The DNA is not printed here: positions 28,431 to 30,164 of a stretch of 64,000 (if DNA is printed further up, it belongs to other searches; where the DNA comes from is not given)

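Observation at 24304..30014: Tightly coupled five-gene cluster: UbiA prenyltransferase / DAGK-type lipid kinase / PurM-like / SPT-like oxoamine synthase / B12-radical SAM. Candidate pathway for an undescribed membrane lipid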

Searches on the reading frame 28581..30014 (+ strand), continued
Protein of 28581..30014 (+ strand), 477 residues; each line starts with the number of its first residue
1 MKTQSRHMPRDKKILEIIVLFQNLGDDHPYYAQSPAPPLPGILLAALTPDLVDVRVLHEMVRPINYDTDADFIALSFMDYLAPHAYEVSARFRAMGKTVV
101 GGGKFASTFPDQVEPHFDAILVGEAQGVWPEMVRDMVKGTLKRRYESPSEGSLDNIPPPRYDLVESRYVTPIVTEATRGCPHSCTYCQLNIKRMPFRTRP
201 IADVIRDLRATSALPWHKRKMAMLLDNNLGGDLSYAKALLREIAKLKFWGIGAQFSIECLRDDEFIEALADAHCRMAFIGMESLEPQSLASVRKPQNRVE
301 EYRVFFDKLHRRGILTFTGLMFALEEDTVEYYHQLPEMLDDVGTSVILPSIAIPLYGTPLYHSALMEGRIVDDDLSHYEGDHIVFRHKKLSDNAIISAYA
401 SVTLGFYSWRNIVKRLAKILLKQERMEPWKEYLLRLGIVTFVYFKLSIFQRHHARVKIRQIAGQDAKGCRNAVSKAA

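Call 49: find_homologous_proteins(query=window:28581-30014:+, max_evalue=1e-10)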
Query window:28581-30014:+ (477 aa): 1316 proteins with E <= 1e-10 among 8000 candidates; the best 120 are listed.
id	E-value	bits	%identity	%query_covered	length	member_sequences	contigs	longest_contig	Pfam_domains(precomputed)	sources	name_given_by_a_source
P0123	0.0e+0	1082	100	99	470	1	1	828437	PF04055.28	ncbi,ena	-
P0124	2.7e-277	938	85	100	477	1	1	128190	PF04055.28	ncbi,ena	-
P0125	6.9e-263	890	83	96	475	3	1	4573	PF04055.28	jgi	-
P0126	3.3e-258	875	79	99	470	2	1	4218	PF04055.28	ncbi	-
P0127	5.2e-243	825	76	96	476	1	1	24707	PF04055.28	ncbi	-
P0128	1.4e-239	814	73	100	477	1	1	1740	PF04055.28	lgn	-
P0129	3.5e-239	812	76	96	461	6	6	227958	PF04055.28,PF02310.25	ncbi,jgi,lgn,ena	jgi:radical SAM superfamily enzyme YgiQ (UPF0313 family)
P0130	6.2e-239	811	75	97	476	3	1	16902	PF04055.28,PF02310.25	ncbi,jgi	jgi:radical SAM superfamily enzyme YgiQ (UPF0313 family)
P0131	1.7e-238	810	75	97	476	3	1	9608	PF04055.28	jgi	jgi:radical SAM superfamily enzyme YgiQ (UPF0313 family)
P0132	1.5e-236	804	75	95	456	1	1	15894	PF04055.28,PF02310.25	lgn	-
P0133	1.9e-236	803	74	99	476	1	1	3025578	PF04055.28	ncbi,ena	-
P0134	2.7e-236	803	75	95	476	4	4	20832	PF04055.28,PF02310.25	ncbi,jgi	-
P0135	1.7e-235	800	75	94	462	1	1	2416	PF04055.28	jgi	jgi:radical SAM superfamily enzyme YgiQ (UPF0313 family)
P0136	5.0e-234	795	73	100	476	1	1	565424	PF04055.28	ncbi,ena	-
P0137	5.9e-233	792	72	98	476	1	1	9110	PF04055.28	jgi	jgi:radical SAM superfamily enzyme YgiQ (UPF0313 family)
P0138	2.5e-229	780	71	98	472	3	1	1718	PF04055.28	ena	-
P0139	2.7e-229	780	74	95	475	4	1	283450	PF04055.28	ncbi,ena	-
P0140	3.0e-229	780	74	95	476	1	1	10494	PF04055.28,PF02310.25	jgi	jgi:radical SAM superfamily enzyme YgiQ (UPF0313 family)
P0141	3.0e-229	779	71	98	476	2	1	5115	PF04055.28,PF02310.25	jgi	jgi:radical SAM superfamily enzyme YgiQ (UPF0313 family)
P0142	4.6e-227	772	71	97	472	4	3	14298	PF04055.28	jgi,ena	-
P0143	1.6e-226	770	71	97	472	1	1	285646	PF04055.28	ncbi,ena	-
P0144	3.2e-226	769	70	100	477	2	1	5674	PF04055.28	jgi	jgi:radical SAM superfamily enzyme YgiQ (UPF0313 family)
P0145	6.4e-226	769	71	97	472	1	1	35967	PF04055.28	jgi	jgi:radical SAM superfamily enzyme YgiQ (UPF0313 family)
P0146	2.3e-225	767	71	98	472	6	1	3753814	PF04055.28,PF02310.25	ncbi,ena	-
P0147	9.3e-223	758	72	95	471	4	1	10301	PF04055.28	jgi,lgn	-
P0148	9.4e-223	758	72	95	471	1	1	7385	PF04055.28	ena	-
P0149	3.1e-222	756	70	97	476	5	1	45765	PF04055.28,PF02310.25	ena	-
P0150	7.8e-222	755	71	97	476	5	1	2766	PF04055.28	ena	-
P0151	1.2e-221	754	72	95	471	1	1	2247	PF04055.28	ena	-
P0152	1.2e-221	754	72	95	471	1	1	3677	PF04055.28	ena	-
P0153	2.2e-221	754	70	96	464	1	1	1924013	PF04055.28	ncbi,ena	-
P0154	2.3e-221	753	71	96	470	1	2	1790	PF04055.28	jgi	jgi:radical SAM superfamily enzyme YgiQ (UPF0313 family)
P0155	3.7e-219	746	71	95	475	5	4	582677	PF04055.28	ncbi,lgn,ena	-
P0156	8.9e-219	745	71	95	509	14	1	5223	PF04055.28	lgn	-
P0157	9.7e-219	745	69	96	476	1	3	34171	PF04055.28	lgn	-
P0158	1.2e-218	745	70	98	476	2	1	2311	PF04055.28,PF13282.12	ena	-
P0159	2.0e-218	744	70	94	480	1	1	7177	PF04055.28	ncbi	-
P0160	5.5e-218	742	69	94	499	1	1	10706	PF04055.28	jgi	jgi:radical SAM superfamily enzyme YgiQ (UPF0313 family)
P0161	6.3e-218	742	71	94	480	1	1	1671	PF04055.28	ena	-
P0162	1.4e-217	741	71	94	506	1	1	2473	PF04055.28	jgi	jgi:radical SAM superfamily enzyme YgiQ (UPF0313 family)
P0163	1.9e-217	741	70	98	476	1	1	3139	PF04055.28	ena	-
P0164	2.0e-217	740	69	96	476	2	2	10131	PF04055.28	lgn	-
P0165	2.1e-217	740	69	96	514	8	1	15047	PF04055.28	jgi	jgi:radical SAM superfamily enzyme YgiQ (UPF0313 family)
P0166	2.8e-217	740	69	95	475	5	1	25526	PF04055.28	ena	-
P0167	3.2e-217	740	71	94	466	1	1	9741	PF04055.28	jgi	jgi:radical SAM superfamily enzyme YgiQ (UPF0313 family)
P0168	4.2e-217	739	67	97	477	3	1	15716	PF04055.28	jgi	jgi:radical SAM superfamily enzyme YgiQ (UPF0313 family)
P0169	1.4e-216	738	72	93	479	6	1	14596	PF04055.28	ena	-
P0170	2.0e-216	737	68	98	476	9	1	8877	PF04055.28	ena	-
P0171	2.2e-216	737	67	97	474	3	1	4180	PF04055.28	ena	-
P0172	2.7e-216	737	68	94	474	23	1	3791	PF04055.28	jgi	-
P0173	2.7e-216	737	70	96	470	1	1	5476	PF04055.28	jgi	jgi:radical SAM superfamily enzyme YgiQ (UPF0313 family)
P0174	3.6e-216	736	69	95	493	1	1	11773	PF04055.28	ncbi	-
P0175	5.7e-216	736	70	94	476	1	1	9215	PF04055.28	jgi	jgi:radical SAM superfamily enzyme YgiQ (UPF0313 family)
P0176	1.2e-215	735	66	99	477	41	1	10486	PF04055.28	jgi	jgi:radical SAM superfamily enzyme YgiQ (UPF0313 family)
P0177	1.3e-215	735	70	94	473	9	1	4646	PF04055.28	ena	-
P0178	1.3e-215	735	67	97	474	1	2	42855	PF04055.28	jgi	jgi:radical SAM superfamily enzyme YgiQ (UPF0313 family)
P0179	1.3e-215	734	69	94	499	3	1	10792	PF04055.28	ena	-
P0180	1.5e-215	734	70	94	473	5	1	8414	PF04055.28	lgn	-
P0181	1.6e-215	734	70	94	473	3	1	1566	PF04055.28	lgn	-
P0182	2.3e-215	734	67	97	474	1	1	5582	PF04055.28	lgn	-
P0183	2.4e-215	734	67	97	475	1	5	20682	PF04055.28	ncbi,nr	ncbi:MAG: radical SAM protein [Ignavibacteria bacterium]|nr:radical SAM protein [Ignavibacteria bact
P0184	2.5e-215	734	70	94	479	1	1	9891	PF04055.28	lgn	-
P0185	3.1e-215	733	70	95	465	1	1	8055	PF04055.28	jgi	jgi:radical SAM superfamily enzyme YgiQ (UPF0313 family)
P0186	3.3e-215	733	69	94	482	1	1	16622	PF04055.28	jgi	-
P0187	4.2e-215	733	69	97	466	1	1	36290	PF04055.28,PF13282.12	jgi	jgi:radical SAM superfamily enzyme YgiQ (UPF0313 family)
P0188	6.8e-215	732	70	94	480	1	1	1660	PF04055.28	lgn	-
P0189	7.6e-215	732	70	94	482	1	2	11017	PF04055.28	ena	-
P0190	1.1e-214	731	68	97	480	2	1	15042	PF04055.28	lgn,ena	-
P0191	2.3e-214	730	71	93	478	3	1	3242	PF04055.28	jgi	jgi:radical SAM superfamily enzyme YgiQ (UPF0313 family)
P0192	2.8e-214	730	68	94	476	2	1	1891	PF04055.28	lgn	-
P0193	3.7e-214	730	69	97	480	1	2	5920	PF04055.28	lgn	-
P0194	4.0e-214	730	64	99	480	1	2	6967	PF04055.28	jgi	-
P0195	4.1e-214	730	66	97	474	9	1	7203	PF04055.28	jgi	jgi:radical SAM superfamily enzyme YgiQ (UPF0313 family)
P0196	4.9e-214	729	70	94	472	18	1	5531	PF04055.28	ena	-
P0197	5.3e-214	729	68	94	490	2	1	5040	PF04055.28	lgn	-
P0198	7.1e-214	729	69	93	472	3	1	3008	PF04055.28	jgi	jgi:radical SAM superfamily enzyme YgiQ (UPF0313 family)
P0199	9.1e-214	728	68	93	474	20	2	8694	PF04055.28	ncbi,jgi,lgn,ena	-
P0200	1.0e-213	728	68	97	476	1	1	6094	PF04055.28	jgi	jgi:radical SAM superfamily enzyme YgiQ (UPF0313 family)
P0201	1.2e-213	728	68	96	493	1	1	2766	PF04055.28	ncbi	-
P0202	1.5e-213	728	66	96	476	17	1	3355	PF04055.28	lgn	-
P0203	1.9e-213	727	69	94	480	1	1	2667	PF04055.28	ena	-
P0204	2.1e-213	727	69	98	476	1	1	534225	PF04055.28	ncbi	-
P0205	2.2e-213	727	68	96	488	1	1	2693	PF04055.28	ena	-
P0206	2.3e-213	727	69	96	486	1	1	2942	PF04055.28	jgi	jgi:radical SAM superfamily enzyme YgiQ (UPF0313 family)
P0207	3.3e-213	727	69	94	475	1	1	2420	PF04055.28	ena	-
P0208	3.6e-213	726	70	94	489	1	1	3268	PF04055.28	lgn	-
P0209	4.0e-213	726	68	93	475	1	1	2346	PF04055.28,PF13282.12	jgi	jgi:radical SAM superfamily enzyme YgiQ (UPF0313 family)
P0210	4.8e-213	726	69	96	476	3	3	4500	PF04055.28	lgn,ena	-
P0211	6.8e-213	726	69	93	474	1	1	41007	PF04055.28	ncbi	-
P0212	7.1e-213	726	68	94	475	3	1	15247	PF04055.28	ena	-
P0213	8.0e-213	725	69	93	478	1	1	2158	PF04055.28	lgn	-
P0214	9.1e-213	725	70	94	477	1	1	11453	PF04055.28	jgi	-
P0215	1.0e-212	725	65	97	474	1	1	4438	PF04055.28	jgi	jgi:radical SAM superfamily enzyme YgiQ (UPF0313 family)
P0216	1.0e-212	725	68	98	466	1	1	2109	PF04055.28,PF02310.25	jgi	jgi:radical SAM superfamily enzyme YgiQ (UPF0313 family)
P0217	1.1e-212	725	65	99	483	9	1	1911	PF04055.28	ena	-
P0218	1.2e-212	725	69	94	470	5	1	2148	PF04055.28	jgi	-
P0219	1.2e-212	725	67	94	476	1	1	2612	PF04055.28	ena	-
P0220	1.5e-212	724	69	94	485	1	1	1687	PF04055.28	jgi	jgi:radical SAM superfamily enzyme YgiQ (UPF0313 family)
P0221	1.6e-212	724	67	97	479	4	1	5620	PF04055.28,PF13282.12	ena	-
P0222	1.7e-212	724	67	98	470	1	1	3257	PF04055.28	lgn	-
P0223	2.2e-212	724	68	95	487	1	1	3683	PF04055.28,PF13282.12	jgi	jgi:radical SAM superfamily enzyme YgiQ (UPF0313 family)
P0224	2.3e-212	724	70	93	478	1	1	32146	PF04055.28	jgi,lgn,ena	-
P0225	2.5e-212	724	69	94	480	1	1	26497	PF04055.28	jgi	-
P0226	2.6e-212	724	69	93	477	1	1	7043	PF04055.28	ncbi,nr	ncbi:MAG: radical SAM protein [Ignavibacteriaceae bacterium]|nr:radical SAM protein [Ignavibacteriac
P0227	2.9e-212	723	68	94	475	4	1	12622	PF04055.28,PF13282.12,PF02310.25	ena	-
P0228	3.0e-212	723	68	94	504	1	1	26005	PF04055.28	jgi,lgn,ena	-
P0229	3.0e-212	723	68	94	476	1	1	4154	PF04055.28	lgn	-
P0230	3.3e-212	723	67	94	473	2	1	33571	PF04055.28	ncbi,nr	ncbi:radical SAM superfamily protein [bacterium BMS3Abin03]|nr:radical SAM superfamily protein [bact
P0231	3.6e-212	723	65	97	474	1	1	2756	PF04055.28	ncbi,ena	-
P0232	4.3e-212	723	69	94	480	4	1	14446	PF04055.28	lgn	-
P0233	5.1e-212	723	69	94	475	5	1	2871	PF04055.28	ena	-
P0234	7.1e-212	722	68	92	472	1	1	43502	PF04055.28,PF02310.25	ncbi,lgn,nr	ncbi:MAG: radical SAM protein [Ignavibacteriales bacterium]|nr:radical SAM protein [Ignavibacteriale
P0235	7.9e-212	722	69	94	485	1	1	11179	PF04055.28,PF13282.12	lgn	-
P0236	9.5e-212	722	68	93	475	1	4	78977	PF04055.28,PF13282.12,PF02310.25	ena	-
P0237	1.1e-211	722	67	94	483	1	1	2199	PF04055.28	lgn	-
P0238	1.1e-211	722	69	95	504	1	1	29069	PF04055.28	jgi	jgi:radical SAM superfamily enzyme YgiQ (UPF0313 family)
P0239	1.3e-211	721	68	94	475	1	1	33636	PF04055.28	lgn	-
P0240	1.4e-211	721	68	95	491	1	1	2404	PF04055.28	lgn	-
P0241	1.4e-211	721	68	94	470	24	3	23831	PF04055.28,PF02310.25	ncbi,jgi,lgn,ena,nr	ncbi:MAG TPA: radical SAM protein [Bacteroidota bacterium]|nr:radical SAM protein [Bacteroidota bact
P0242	2.0e-211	721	70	94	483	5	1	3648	PF04055.28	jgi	-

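Call 56: predict_structure(alignment_id=A2)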
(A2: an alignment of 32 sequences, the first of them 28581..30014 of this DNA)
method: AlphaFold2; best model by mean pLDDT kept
length: 477 residues; sequences in the alignment: 32
mean_pLDDT: 80.6   pTM: 0.82
mean pLDDT of the five models: 80.6, 79.2, 79.0, 78.0, 74.7
residues with pLDDT >= 90: 198; 70-90: 173; 50-70: 58; < 50: 48
segments of 3 or more residues with pLDDT < 50: 1-9, 27-36, 181-191, 376-381, 466-477
pLDDT, mean of each block of 10 residues (from residue 1): 39 90 53 51 91 89 87 80 81 96 80 92 87 96 88 85 73 73 45 69 93 86 72 89 94 85 94 90 82 74 93 90 87 94 87 61 82 54 73 88 94 96 92 93 91 81 53 40
secondary structure, 60 per line:
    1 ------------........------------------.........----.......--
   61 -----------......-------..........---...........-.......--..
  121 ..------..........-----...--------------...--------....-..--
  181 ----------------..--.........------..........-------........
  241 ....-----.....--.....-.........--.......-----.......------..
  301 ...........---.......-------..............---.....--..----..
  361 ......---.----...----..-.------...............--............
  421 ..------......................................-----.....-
elements in order: E13-20 H39-47 E52-58 E72-77 H85-94 E98-103 H104-108 H110-116 E119-122 H129-138 E144-146 E172-175 H201-209 H216-220 E221-225 H233-244 E250-254 H257-261 H263-271 E274-280 H286-292 H299-311 E315-321 H329-342 E346-350 H359-366 H392-406 H409-422 H429-466 H472-476

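Call 58: fold_search(model_id=the predicted structure, library=pdb)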
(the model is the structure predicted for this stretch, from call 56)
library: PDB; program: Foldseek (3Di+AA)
matches with E <= 10: 1588; with E <= 0.001: 29
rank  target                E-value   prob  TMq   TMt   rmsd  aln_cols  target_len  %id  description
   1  6fd2_A                1.3e-15  1.00  0.65  0.68   7.9       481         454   18  Radical SAM 1,2-diol dehydratase AprD4 in complex with its substrate paromamine (released 2018-01-17)
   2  6fd2_B                3.9e-15  1.00  0.68  0.71   7.9       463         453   17  Radical SAM 1,2-diol dehydratase AprD4 in complex with its substrate paromamine (released 2018-01-17)
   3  6wte_B                9.5e-15  1.00  0.58  0.53   8.8       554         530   14  Structure of radical S-adenosylmethionine methyltransferase, TsrM, from Kitasatospora setae with cobalamin and [4Fe-4S (released 2020-12-23)
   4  6wtf_B                1.7e-14  1.00  0.57  0.51   7.8       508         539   16  Structure of radical S-adenosylmethionine methyltransferase, TsrM, from Kitasatospora setae with tryptophan substrate  (released 2020-12-23)
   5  6wtf_A                1.9e-14  1.00  0.57  0.50   7.8       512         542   15  Structure of radical S-adenosylmethionine methyltransferase, TsrM, from Kitasatospora setae with tryptophan substrate  (released 2020-12-23)
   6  6wte_A                1.9e-14  1.00  0.57  0.49  11.4       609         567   15  Structure of radical S-adenosylmethionine methyltransferase, TsrM, from Kitasatospora setae with cobalamin and [4Fe-4S (released 2020-12-23)
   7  9ccb                  2.2e-14  1.00  0.54  0.61   9.3       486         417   18  X-ray crystal structure of methyl-coenzyme M reductase glutamine methylase (MgmA) from Methanothermobacter marburgensis  (released 2025-01-01)
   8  7kdy_A                1.2e-13  1.00  0.61  0.46   9.4       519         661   15  Crystal structure of Streptomyces tokunonesis TokK with hydroxycobalamin, 5'-deoxyadenosine, methionine, and (2R)-pant (released 2022-01-12)
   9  7kdx_B                2.4e-13  1.00  0.60  0.45   9.4       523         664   17  Crystal structure of Streptomyces tokunonesis TokK with hydroxycobalamin, 5'-deoxyadenosine, and methionine (released 2022-01-12)
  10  7kdy_B                3.0e-13  1.00  0.60  0.45   9.6       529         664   16  Crystal structure of Streptomyces tokunonesis TokK with hydroxycobalamin, 5'-deoxyadenosine, methionine, and (2R)-pant (released 2022-01-12)
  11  9n1b                  5.3e-13  1.00  0.62  0.49   9.4       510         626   15  Crystal structure of CysS from Corallococcus sp. CA054B with 5'-deoxyadenosine, methionine, and pantetheinylated 3-metho (released 2026-01-28)
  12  7kdx_A                7.3e-13  1.00  0.60  0.45   9.6       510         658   17  Crystal structure of Streptomyces tokunonesis TokK with hydroxycobalamin, 5'-deoxyadenosine, and methionine (released 2022-01-12)
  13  9n1c                  2.1e-12  1.00  0.62  0.49   9.4       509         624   15  Crystal structure of CysS from Corallococcus sp. CA054B with 5'-deoxyadenosine, methionine, and pantetheinylated 3-ethox (released 2026-01-28)
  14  9n1d                  2.9e-12  1.00  0.60  0.47   6.3       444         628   15  Crystal structure of CysS from Corallococcus sp. CA054B with 5'-deoxyadenosine and methionine bound (released 2026-01-28)
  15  5ul4                  3.3e-11  1.00  0.63  0.43  12.5       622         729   12  Structure of Cobalamin-dependent S-adenosylmethionine radical enzyme OxsB with aqua-cobalamin and S-adenosylmethionine b (released 2017-04-19)
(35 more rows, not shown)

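Call 93: find_encoding_contigs(protein=P0155, flank=10000, max_places=1)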
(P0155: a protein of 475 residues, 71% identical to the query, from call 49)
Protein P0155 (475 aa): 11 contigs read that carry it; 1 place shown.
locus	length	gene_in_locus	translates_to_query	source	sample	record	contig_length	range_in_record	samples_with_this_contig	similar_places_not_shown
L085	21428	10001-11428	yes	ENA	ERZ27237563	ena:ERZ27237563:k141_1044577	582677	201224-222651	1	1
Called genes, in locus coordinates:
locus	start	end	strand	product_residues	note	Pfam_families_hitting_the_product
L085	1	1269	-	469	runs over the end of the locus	-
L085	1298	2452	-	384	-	PF01103:Omp85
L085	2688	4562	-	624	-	PF00149:Metallophos, PF02872:5_nucleotid_C, PF18962:Por_Secre_tail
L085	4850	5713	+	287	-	PF00106:adh_short, PF08659:KR, PF01370:Epimerase, PF13561:adh_short_C2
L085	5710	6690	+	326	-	PF01040:UbiA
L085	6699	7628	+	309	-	PF00781:DAGK_cat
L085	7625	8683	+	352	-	PF00586:AIRS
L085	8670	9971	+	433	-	PF00155:Aminotran_1_2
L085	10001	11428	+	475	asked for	PF04055:Radical_SAM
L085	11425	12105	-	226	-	PF00072:Response_reg, PF00486:Trans_reg_C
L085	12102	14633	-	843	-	PF00512:HisKA, PF13581:HATPase_c_2 (faint), PF02518:HATPase_c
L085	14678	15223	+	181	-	PF00588:SpoU_methylase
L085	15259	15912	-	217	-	PF04326:SLFN_AlbA_2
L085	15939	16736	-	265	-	PF00912:Transgly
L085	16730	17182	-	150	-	PF03652:RuvX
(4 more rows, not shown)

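Call 105: find_encoding_contigs(protein=P0123, flank=4000, max_places=5)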
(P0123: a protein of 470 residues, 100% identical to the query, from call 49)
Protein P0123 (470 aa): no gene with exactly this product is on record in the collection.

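Call 106: find_encoding_contigs(protein=P0121, flank=6000, max_places=3)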
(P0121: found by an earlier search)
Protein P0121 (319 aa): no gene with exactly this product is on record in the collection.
